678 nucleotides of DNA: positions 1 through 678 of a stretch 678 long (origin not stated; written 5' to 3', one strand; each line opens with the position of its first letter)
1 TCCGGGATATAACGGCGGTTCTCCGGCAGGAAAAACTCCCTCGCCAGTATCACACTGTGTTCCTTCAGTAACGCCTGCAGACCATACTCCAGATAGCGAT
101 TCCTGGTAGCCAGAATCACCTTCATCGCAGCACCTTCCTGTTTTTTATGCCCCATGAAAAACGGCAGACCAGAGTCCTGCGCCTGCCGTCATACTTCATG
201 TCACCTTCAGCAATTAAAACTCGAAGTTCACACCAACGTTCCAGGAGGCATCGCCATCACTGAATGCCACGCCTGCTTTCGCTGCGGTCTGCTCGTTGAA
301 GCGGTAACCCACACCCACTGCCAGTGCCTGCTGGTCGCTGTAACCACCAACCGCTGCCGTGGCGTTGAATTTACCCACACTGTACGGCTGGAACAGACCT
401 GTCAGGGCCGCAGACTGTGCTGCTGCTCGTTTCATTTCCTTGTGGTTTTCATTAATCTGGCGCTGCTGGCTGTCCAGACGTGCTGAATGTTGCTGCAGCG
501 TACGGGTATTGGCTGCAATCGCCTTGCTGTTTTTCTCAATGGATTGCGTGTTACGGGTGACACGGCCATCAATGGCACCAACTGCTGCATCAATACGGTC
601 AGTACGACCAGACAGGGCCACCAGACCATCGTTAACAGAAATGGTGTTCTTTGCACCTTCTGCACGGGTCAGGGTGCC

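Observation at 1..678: Possible horizontally acquired (prophage or island) context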

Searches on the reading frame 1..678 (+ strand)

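Call 17: search_protein_families(proteins=[L001:19655-20125:-, L001:20214-21473:-, L001:19473-19655:-, L001:19317-19430:-], library=phrogs, max_evalue=0.01)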
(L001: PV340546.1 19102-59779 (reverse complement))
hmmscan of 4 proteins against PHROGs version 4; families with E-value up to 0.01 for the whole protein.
L001:19655-20125:- (156 aa): 2 families
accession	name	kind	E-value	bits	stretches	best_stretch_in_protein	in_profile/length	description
phrog_6585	-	unknown function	5.3e-99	329.7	1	1-156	1-156/156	-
phrog_2014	-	unknown function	1.9e-18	67.6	1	24-78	10-64/80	-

L001:20214-21473:- (419 aa): 6 families
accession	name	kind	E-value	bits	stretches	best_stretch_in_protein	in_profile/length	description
phrog_9547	-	unknown function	5e-184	613.4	1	1-419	1-413/413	-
phrog_10464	-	unknown function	3.7e-67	228.3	1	256-417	338-492/492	-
phrog_8062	-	unknown function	3.3e-37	129.5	1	173-419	23-209/209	-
phrog_17426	-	tail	5e-12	46.7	1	219-419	319-492/492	adhesin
phrog_26246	-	tail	1e-09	39.1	1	183-419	114-329/329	tail protein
phrog_33417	-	unknown function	0.0041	18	1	1-26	1-26/161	-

L001:19473-19655:- (60 aa): 1 family
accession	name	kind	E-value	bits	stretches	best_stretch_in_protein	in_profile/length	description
phrog_9340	-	unknown function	9.6e-30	103.2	1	18-60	1-43/43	-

L001:19317-19430:- (37 aa): 0 families

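Call 18: search_protein_families(proteins=[L001:19655-20125:-, L001:20214-21473:-, L001:19473-19655:-], library=ncbifam, max_evalue=0.01)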
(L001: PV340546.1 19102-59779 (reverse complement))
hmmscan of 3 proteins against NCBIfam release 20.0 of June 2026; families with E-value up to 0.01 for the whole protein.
L001:19655-20125:- (156 aa): 0 families

L001:20214-21473:- (419 aa): 2 families
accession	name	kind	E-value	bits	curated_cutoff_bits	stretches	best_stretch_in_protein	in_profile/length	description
NF033478.1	YadA_autotrans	exception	9e-19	67.8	750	1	317-418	359-458/459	trimeric autotransporter adhesin YadA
NF033870.1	VOMP_auto_Cterm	subfamily_domain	0.0063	16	500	0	329-417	255-342/347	Vomp family autotransporter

L001:19473-19655:- (60 aa): 0 families

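Call 21: search_solved_structures(query=L001:20214-21473:-, show_alignments=1)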
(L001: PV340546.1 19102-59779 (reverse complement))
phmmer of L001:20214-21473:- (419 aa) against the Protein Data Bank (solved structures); distinct sequences matched with E-value up to 0.001: 4.
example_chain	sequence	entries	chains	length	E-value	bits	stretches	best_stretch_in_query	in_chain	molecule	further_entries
2xqh_A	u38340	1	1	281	2.7e-32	115.5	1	224-326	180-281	IMMUNOGLOBULIN-BINDING PROTEIN EIBD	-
2xzr_A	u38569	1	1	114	5.8e-27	98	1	289-350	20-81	IMMUNOGLOBULIN-BINDING PROTEIN EIBD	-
2lme_A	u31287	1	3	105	1.5e-18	70.3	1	342-418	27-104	Adhesin yadA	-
6tik_C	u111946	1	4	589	3.6e-05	26.3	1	192-379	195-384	Capsid protein,Putative adhesin/invasin,Capsid protein,Factor H-binding protein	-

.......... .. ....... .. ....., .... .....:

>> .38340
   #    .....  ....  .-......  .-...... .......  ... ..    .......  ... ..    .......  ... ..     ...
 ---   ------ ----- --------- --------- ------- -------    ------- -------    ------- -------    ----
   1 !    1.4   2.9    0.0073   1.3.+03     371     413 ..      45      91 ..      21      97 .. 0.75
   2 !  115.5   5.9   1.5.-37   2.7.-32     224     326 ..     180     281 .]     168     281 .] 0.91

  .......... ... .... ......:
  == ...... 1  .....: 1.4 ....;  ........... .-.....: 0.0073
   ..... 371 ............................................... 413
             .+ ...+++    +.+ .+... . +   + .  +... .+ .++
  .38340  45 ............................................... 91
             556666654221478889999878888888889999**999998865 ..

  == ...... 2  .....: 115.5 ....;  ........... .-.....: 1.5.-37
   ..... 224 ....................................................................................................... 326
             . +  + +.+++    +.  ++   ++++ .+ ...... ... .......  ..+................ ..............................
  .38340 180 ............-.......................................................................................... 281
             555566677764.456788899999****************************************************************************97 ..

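Call 24: profile_search(protein=L001:19655-20125:-)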
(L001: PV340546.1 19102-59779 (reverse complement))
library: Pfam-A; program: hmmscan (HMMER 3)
A. the first sequence (156 residues): domains with independent E <= 10: 0; with E <= 0.001: 0
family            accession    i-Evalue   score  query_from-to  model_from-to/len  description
(no Pfam family matches the first sequence, even at E <= 10)

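Call 25: profile_search(protein=L001:20214-21473:-)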
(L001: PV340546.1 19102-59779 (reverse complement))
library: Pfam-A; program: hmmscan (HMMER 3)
A. the first sequence (419 residues): domains with independent E <= 10: 7; with E <= 0.001: 1
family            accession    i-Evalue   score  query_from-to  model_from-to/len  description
YadA_anchor       PF03895.21      4e-16    59.3     361-419         1-60/60  YadA-like membrane anchor domain
NPV_P10           PF05531.17       0.11    13.4      84-142        12-72/75  Nucleopolyhedrovirus P10 protein
COG3_N            PF04136.21       0.38    11.1     305-348        23-66/147  Conserved oligomeric Golgi complex subunit 3, N-terminal
DUF7310           PF23991.1         0.4    11.6     265-307        20-65/83  Coiled-coil region of unknown function (DUF7310)
Translin          PF01997.21       0.45    10.9      84-151        12-80/205  Translin family
GrpE              PF01025.24        3.5     7.7     117-211        16-111/165  GrpE
NPV_P10           PF05531.17        9.6     7.2     294-342         9-53/75  Nucleopolyhedrovirus P10 protein

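Call 35: find_homologous_proteins(query=L001:19655-20125:-, max_evalue=0.001)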
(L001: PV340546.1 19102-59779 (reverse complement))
Query L001:19655-20125:- (156 aa): 44 proteins with E <= 0.001 among 100 candidates.
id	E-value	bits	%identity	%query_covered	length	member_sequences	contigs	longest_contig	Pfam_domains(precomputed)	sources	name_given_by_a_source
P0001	1.6e-97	342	99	99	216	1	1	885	-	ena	-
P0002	7.8e-97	340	98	100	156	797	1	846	-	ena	-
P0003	1.0e-83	297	86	100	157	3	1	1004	-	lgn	-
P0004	1.1e-83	297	87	100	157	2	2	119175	-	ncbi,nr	ncbi:hypothetical protein IB352_004932 [Escherichia coli]|nr:hypothetical protein [Escherichia coli]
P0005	9.4e-83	294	85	100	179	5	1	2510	-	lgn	-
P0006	1.1e-80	287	85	100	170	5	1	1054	-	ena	-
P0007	2.2e-79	283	85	100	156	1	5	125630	-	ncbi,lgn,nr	ncbi:hypothetical protein C4947_001152 [Escherichia coli]|nr:hypothetical protein [Escherichia coli]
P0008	2.4e-75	270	77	100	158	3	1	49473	-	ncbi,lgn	ncbi:hypothetical protein V5268_004351 [Escherichia coli]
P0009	1.1e-73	264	78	100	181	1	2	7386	-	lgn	-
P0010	2.2e-73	263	100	76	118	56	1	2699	-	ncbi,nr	ncbi:hypothetical protein I3N91_004950, partial [Escherichia coli]|nr:hypothetical protein [Escheric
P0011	1.6e-70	254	74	100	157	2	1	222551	-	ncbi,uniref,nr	ncbi:hypothetical protein GLO37_05225 [Escherichia coli]|uniref:hypothetical protein n=1 Tax=Escheri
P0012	1.7e-70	254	74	100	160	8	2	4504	-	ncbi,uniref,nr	ncbi:hypothetical protein GQL88_24190 [Escherichia coli]|uniref:Uncharacterized protein n=1 Tax=Esch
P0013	4.0e-67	243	95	74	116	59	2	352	-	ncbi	ncbi:hypothetical protein, partial [Escherichia coli]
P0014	1.3e-66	241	71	100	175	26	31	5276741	-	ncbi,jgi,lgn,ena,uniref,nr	ncbi:hypothetical protein [Escherichia coli]|uniref:hypothetical protein n=1 Tax=Escherichia coli Ta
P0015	2.9e-66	240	73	98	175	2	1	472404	-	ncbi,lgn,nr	ncbi:hypothetical protein QFO41_002614 [Escherichia coli]|nr:hypothetical protein [Escherichia coli]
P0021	2.1e-61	225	67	100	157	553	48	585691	-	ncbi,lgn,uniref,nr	ncbi:hypothetical protein F8546_004423 [Escherichia coli]|uniref:hypothetical protein n=1 Tax=Escher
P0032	1.8e-49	186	55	99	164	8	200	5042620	-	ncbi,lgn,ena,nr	ncbi:hypothetical protein ACND0C_004318 [Escherichia coli]|nr:hypothetical protein [Escherichia coli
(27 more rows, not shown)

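Call 44: predict_structure(alignment_id=A2)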
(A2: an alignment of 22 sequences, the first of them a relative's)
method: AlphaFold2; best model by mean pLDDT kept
length: 156 residues; sequences in the alignment: 22
mean_pLDDT: 91.1   pTM: 0.86
mean pLDDT of the five models: 91.1, 89.3, 85.6, 59.4, 53.7
residues with pLDDT >= 90: 118; 70-90: 35; 50-70: 3; < 50: 0
segments of 3 or more residues with pLDDT < 50: none
pLDDT, mean of each block of 10 residues (from residue 1): 94 93 92 92 88 92 93 92 91 90 96 92 95 94 85 68
secondary structure, 60 per line:
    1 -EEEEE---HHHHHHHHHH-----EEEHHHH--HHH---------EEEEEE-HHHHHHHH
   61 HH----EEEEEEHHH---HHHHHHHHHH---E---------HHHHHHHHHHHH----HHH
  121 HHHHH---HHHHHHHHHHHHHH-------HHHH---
elements in order: E2-6 H10-19 E25-27 H28-31 E46-51 H53-62 E67-72 H79-88 H102-113 H118-125 H129-142 H150-153

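Call 47: fold_search(model_id=the predicted structure, library=pdb)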
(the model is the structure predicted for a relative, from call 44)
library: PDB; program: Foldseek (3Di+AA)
matches with E <= 10: 722; with E <= 0.001: 3
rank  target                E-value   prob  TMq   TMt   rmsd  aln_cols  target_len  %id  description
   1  6zj2_A                7.1e-04  1.00  0.43  0.35  10.5       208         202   10  Structure of RcsB from Salmonella enterica serovar Typhimurium bound to promoter rprA in the presence of phosphomimeti (released 2021-02-17)
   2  1yio                  7.1e-04  0.96  0.30  0.25  17.8       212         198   15  Crystallographic structure of response regulator StyR from Pseudomonas fluorescens (released 2005-09-27)
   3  5xt2_A                8.1e-04  0.99  0.35  0.28  17.5       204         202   15  Crystal structures of full-length FixJ from B. japonicum crystallized in space group P212121 (released 2018-05-23)
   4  5vxn_D                1.4e-03  1.00  0.47  0.40   7.3       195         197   14  Structure of two RcsB dimers bound to two parallel DNAs. (released 2018-03-07)
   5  5xt2_E                1.4e-03  0.98  0.36  0.29  19.7       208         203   15  Crystal structures of full-length FixJ from B. japonicum crystallized in space group P212121 (released 2018-05-23)
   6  5f64_A                1.4e-03  0.97  0.38  0.32   9.2       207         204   15  Putative positive transcription regulator (sensor EvgS) from Shigella flexneri (released 2015-12-30)
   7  8zwn_A                1.5e-03  0.99  0.43  0.36   7.4       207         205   14  Crystal structure of DNA-binding transcriptional activator EvgA from Escherichia coli str. K-12 substr. MG1655 (released 2025-06-18)
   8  8zwn_B                1.6e-03  0.96  0.38  0.31   9.5       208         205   15  Crystal structure of DNA-binding transcriptional activator EvgA from Escherichia coli str. K-12 substr. MG1655 (released 2025-06-18)
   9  8zwn_C                1.7e-03  0.99  0.44  0.37   7.4       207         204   16  Crystal structure of DNA-binding transcriptional activator EvgA from Escherichia coli str. K-12 substr. MG1655 (released 2025-06-18)
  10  4ldz_A                1.8e-03  0.91  0.31  0.27  13.1       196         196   16  Crystal structure of the full-length response regulator DesR in the active state (released 2014-07-16)
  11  5xt2_B                2.1e-03  0.97  0.36  0.29  16.5       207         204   15  Crystal structures of full-length FixJ from B. japonicum crystallized in space group P212121 (released 2018-05-23)
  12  3kln_C                2.7e-03  0.82  0.29  0.24  12.7       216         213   12  Vibrio cholerae VpsT (released 2010-02-09)
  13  5o8y_H                3.0e-03  0.95  0.33  0.25  17.1       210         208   13  Conformational dynamism for DNA interaction in Salmonella typhimurium RcsB response regulator. (released 2017-11-15)
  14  6zj2_M                3.2e-03  0.96  0.37  0.33  12.4       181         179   14  Structure of RcsB from Salmonella enterica serovar Typhimurium bound to promoter rprA in the presence of phosphomimeti (released 2021-02-17)
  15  5xso                  3.2e-03  0.95  0.34  0.27  15.5       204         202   15  Crystal structure of full-length FixJ from B. japonicum crystallized in space group C2221 (released 2018-05-23)
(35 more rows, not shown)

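Call 55: find_encoding_contigs(protein=P0032, flank=8000, max_places=4)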
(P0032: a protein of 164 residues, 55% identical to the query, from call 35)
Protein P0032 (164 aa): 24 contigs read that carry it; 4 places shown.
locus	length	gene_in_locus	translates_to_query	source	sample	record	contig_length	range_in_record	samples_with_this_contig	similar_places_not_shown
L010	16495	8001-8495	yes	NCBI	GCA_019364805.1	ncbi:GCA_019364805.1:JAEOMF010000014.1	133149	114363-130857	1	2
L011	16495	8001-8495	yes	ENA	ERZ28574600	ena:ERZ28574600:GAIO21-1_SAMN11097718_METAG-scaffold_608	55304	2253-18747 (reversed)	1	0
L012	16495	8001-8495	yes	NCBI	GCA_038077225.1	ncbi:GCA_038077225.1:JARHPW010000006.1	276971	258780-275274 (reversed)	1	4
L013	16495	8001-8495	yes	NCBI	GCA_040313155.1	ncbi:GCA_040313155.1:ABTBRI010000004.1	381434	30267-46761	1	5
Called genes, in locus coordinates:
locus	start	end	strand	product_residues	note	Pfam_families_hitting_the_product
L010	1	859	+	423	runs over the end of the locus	-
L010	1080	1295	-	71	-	-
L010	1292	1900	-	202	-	-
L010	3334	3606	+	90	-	PF11700:ATG22 (weak)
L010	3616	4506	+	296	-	PF02311:AraC_binding (weak), PF07883:Cupin_2, PF12833:HTH_18, PF00165:HTH_AraC (weak)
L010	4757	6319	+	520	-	PF11794:HpaB_N, PF03241:HpaB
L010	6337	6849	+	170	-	PF01613:Flavin_Reduct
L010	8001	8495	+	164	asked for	-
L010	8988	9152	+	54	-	PF03605:DcuA_DcuB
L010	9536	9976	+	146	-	PF03605:DcuA_DcuB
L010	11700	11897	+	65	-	PF06069:PerC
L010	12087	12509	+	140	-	-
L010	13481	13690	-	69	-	-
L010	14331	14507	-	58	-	-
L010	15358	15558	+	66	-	PF08971:GlgS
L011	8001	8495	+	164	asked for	-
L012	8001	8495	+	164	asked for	-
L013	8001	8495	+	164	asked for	-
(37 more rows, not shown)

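Call 56: find_encoding_contigs(protein=P0021, flank=8000, max_places=4)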
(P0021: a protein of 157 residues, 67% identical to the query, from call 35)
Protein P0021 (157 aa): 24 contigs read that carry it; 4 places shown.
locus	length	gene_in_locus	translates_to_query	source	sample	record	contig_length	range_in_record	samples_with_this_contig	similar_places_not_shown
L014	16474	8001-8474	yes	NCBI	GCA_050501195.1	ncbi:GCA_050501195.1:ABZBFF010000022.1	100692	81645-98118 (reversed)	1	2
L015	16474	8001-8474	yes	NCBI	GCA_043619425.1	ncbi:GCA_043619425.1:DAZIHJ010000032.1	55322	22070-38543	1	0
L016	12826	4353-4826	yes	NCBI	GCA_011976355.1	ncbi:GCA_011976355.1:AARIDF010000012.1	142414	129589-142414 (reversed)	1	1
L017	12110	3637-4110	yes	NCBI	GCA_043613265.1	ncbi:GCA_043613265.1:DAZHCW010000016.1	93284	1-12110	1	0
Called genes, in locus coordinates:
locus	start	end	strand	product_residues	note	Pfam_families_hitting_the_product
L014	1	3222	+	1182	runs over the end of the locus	PF24801:FNIII-A_GpJ, PF13550:Phage-tail_3, PF24421:Ig_J, PF07495:Y_Y_Y (faint), PF24489:Ig_J_second, PF09327:Phage_Tail_Tip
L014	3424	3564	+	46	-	PF01848:HOK_GEF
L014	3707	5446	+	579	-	PF08400:phage_tail_N, PF13620:CarboxypepD_reg (weak), PF01391:Collagen, PF03406:Phage_fiber_2, PF01391:Collagen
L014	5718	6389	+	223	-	PF14301:DUF4376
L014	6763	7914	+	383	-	PF05658:YadA_head (faint), PF03895:YadA_anchor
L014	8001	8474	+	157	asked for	-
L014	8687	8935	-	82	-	PF06183:DinI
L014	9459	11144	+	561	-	PF07694:5TM-5TMR_LYT, PF13185:GAF_2 (weak), PF06580:His_kinase, PF02518:HATPase_c (weak)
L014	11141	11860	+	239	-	PF00072:Response_reg, PF04397:LytTR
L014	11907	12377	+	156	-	PF07308:DUF1456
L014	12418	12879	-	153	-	PF06998:DUF1307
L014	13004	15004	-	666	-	PF04434:SWIM (faint)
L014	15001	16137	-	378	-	PF05762:VWA_CoxE, PF13519:VWA_2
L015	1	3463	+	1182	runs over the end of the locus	PF24801:FNIII-A_GpJ, PF13550:Phage-tail_3, PF24421:Ig_J, PF24489:Ig_J_second, PF09327:Phage_Tail_Tip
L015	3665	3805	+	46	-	PF01848:HOK_GEF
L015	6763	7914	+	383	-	PF05658:YadA_head (faint), PF03895:YadA_anchor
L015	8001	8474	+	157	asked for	-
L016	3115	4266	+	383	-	PF05658:YadA_head (faint), PF03895:YadA_anchor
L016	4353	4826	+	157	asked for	-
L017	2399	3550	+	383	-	PF05658:YadA_head (faint), PF03895:YadA_anchor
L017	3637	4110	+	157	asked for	-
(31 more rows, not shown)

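Call 66: search_solved_structures(query=A2, max_evalue=10, show_alignments=2)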
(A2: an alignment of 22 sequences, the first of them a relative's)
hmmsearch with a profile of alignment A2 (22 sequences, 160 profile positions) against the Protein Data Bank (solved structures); distinct sequences matched with E-value up to 10: 4.
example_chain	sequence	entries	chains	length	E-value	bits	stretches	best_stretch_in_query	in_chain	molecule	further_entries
6ugl_A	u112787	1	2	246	0.056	16.4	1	93-135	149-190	Helix-turn-helix transcriptional regulator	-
6kju_A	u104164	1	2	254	0.058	16.3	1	93-135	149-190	Helix-turn-helix transcriptional regulator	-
6ide_A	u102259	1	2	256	0.059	16.3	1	93-135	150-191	Transcriptional regulator LuxR family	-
1fse_A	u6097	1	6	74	0.33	13.9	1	108-149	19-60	GERE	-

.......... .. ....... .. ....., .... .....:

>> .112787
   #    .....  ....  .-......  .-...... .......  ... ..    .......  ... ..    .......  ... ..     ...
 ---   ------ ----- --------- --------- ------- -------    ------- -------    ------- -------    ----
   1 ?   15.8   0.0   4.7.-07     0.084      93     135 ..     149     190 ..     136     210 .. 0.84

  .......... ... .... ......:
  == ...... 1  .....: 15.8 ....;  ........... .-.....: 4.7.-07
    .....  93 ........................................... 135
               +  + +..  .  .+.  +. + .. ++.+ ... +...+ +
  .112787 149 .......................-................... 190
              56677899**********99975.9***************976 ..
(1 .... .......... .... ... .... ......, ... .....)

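Call 67: profile_search(alignment_id=A2)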
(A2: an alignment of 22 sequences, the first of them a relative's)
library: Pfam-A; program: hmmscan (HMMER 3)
A. the first sequence (156 residues): domains with independent E <= 10: 0; with E <= 0.001: 0
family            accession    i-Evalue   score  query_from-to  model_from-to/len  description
(no Pfam family matches the first sequence, even at E <= 10)
B. every sequence of the alignment scanned on its own (22 sequences): families by number of members that match
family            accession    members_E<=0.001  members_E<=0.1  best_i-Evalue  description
Sigma70_r4        PF04545.22                 0               1        1.5e-02  Sigma-70, region 4
RcsC              PF09456.16                 0               1        8.9e-02  RcsC Alpha-Beta-Loop (ABL)
